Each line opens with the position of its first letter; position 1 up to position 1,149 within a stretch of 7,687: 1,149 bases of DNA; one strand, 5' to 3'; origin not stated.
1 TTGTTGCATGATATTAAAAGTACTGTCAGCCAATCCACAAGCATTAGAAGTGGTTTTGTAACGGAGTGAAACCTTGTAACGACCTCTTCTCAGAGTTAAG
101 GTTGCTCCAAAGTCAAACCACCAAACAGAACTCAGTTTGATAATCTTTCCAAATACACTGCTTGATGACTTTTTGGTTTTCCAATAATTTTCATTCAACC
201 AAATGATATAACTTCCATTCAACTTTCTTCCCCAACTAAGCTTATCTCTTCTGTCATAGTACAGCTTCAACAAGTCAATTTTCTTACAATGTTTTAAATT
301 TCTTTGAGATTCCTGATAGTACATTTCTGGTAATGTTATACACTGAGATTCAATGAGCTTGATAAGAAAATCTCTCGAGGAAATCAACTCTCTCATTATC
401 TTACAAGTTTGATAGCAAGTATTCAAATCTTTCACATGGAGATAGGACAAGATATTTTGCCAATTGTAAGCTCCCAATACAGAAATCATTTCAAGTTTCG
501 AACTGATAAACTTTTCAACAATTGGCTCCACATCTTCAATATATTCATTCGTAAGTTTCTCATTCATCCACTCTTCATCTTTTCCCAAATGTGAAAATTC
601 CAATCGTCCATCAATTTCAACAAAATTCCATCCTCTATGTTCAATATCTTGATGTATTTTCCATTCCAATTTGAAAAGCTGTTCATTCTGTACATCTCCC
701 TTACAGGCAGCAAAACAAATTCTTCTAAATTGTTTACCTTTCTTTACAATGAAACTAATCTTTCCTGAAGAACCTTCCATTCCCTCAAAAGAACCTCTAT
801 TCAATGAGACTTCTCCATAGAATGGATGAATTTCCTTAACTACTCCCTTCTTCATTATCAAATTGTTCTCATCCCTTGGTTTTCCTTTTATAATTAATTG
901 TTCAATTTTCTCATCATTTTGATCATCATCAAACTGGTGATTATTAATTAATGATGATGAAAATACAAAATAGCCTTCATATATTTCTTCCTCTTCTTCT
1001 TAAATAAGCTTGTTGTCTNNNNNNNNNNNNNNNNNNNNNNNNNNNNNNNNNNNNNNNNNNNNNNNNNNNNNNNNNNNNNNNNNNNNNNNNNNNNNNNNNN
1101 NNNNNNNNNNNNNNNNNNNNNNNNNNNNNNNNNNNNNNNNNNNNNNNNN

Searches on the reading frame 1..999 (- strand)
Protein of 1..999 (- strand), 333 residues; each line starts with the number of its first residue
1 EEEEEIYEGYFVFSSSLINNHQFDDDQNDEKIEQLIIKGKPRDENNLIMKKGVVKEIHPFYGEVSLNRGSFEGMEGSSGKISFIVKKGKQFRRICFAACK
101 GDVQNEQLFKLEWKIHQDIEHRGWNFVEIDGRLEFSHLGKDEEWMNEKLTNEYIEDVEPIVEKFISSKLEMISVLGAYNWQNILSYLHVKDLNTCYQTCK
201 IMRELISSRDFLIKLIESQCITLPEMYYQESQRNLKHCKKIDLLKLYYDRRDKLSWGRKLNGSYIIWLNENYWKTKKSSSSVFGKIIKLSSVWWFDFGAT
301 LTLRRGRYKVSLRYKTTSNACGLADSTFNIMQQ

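Call 6: search_protein_families(library=pfam, max_evalue=1, proteins=[window:1-999:-])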
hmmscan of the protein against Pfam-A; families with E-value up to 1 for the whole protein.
seq(333 aa): 3 families
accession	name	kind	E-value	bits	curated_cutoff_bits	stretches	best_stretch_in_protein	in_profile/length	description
PF14299.13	PP2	-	3.2e-07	30.9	25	1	265-328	13-81/148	Phloem protein 2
PF12937.12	F-box-like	-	9.3e-05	22.6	24.3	1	182-209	11-38/47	F-box-like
PF00646.38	F-box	-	0.00025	21.3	20.5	1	180-213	9-42/43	F-box domain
